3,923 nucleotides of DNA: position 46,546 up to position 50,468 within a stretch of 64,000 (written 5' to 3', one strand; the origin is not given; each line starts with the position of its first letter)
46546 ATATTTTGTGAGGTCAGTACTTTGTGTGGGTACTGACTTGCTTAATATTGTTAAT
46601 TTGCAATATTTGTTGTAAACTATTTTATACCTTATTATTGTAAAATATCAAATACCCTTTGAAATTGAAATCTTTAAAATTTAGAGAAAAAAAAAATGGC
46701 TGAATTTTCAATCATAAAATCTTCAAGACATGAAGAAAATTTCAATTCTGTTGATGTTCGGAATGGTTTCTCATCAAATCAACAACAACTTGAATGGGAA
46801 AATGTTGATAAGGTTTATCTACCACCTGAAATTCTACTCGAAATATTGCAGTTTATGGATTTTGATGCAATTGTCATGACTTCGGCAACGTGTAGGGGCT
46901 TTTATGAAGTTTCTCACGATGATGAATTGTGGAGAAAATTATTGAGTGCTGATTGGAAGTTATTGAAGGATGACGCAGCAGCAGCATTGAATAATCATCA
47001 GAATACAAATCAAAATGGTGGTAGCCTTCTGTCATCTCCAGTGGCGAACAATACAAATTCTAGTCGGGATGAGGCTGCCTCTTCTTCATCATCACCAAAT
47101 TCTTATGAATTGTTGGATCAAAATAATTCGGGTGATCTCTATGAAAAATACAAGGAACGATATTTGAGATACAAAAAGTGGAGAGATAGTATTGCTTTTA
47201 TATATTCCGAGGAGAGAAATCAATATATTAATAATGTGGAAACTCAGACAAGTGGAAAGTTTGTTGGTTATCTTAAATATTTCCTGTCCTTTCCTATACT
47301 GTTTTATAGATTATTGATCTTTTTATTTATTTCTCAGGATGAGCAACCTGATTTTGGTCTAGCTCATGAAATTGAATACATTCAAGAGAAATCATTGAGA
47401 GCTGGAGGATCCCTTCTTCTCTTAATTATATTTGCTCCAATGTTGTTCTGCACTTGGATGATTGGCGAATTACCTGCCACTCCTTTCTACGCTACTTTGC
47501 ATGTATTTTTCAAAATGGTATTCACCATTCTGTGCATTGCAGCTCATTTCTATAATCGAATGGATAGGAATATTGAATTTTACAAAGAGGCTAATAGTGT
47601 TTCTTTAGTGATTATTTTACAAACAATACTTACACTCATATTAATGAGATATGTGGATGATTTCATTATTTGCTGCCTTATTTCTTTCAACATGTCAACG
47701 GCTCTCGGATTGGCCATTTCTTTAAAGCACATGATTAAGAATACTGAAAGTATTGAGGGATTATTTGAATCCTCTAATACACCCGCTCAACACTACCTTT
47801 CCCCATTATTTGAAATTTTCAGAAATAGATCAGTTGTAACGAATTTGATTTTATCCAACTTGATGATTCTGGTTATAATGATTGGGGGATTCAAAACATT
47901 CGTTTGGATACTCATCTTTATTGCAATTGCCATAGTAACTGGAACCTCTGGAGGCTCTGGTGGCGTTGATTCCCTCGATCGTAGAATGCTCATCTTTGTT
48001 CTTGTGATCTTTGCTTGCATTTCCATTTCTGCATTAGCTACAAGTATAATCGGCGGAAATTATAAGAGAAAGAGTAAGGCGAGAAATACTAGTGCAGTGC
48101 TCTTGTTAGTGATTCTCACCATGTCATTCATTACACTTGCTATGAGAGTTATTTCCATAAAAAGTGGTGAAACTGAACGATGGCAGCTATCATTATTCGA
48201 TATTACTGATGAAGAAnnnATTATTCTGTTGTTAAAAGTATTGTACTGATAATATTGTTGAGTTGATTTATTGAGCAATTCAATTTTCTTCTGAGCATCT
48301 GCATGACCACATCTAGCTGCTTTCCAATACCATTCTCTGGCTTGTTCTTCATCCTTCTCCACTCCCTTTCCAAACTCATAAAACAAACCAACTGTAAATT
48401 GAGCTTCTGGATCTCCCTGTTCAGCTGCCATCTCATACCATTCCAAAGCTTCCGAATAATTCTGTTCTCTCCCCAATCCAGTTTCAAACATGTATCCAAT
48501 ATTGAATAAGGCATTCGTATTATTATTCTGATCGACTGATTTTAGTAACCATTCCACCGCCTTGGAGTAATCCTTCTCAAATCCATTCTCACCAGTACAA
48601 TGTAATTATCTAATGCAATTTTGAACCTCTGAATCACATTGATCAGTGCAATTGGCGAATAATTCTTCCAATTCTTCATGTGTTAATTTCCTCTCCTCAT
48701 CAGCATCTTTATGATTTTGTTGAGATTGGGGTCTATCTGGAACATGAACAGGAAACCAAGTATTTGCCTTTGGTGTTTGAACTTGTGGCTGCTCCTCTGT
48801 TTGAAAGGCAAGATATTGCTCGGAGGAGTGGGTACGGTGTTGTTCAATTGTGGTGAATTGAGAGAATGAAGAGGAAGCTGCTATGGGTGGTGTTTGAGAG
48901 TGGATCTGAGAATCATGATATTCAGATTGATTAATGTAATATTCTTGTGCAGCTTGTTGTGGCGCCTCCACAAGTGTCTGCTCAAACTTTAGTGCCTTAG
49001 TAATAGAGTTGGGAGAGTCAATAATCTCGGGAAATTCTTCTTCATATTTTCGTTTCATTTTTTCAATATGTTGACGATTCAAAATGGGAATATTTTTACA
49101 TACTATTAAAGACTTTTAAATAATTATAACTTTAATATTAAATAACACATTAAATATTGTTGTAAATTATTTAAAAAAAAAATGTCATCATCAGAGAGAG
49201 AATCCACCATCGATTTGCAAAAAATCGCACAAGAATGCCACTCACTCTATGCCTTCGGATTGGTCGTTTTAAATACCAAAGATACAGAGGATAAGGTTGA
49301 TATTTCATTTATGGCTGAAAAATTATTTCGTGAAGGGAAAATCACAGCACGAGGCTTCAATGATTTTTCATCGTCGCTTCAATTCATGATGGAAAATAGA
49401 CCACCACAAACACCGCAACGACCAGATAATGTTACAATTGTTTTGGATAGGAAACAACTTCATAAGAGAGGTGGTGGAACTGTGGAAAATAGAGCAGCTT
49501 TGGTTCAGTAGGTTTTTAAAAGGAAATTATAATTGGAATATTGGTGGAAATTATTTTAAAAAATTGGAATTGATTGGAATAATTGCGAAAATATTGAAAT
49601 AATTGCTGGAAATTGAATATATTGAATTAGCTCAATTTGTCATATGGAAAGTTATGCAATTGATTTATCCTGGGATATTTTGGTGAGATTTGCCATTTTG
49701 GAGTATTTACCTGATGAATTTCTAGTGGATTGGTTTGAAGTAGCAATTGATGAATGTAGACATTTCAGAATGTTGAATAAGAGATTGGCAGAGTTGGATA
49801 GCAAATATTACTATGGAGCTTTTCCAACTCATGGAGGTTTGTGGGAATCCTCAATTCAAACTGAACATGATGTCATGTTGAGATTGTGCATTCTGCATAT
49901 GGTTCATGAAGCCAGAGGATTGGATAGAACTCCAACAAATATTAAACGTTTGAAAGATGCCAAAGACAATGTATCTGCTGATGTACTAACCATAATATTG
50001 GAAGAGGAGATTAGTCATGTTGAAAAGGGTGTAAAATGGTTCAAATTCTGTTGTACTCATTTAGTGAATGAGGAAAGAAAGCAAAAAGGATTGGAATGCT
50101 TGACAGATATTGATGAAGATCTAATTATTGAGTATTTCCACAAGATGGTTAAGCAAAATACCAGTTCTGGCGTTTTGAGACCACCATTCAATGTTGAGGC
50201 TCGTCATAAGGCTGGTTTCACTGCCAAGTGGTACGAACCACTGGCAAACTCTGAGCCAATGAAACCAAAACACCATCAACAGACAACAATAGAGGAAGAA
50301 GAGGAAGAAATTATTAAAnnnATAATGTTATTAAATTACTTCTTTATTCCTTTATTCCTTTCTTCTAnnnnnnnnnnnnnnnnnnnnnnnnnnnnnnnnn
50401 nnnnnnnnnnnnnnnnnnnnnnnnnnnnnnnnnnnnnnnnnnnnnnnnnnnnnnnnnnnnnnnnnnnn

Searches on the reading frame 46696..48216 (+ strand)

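Call 94: search_protein_families(library=pfam, proteins=[window:46696-48216:+], max_evalue=0.001)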
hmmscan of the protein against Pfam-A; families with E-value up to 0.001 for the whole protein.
window:46696-48216:+ (507 aa): 2 families
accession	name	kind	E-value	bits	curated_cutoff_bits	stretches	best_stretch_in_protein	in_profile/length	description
PF12937.12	F-box-like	-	7.5e-11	42.1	24.3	1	42-82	4-44/47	F-box-like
PF00646.38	F-box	-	1.3e-07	31.6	20.5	1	42-81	4-43/43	F-box domain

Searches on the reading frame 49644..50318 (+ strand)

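Call 94: search_protein_families(library=pfam, proteins=[window:49644-50318:+], max_evalue=0.001)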
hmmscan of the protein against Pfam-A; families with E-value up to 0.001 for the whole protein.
window:49644-50318:+ (225 aa): 1 family
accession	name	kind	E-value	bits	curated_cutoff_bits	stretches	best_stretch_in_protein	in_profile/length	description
PF04305.20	DUF455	-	3.2e-63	214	34.3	1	2-198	74-247/247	Protein of unknown function (DUF455)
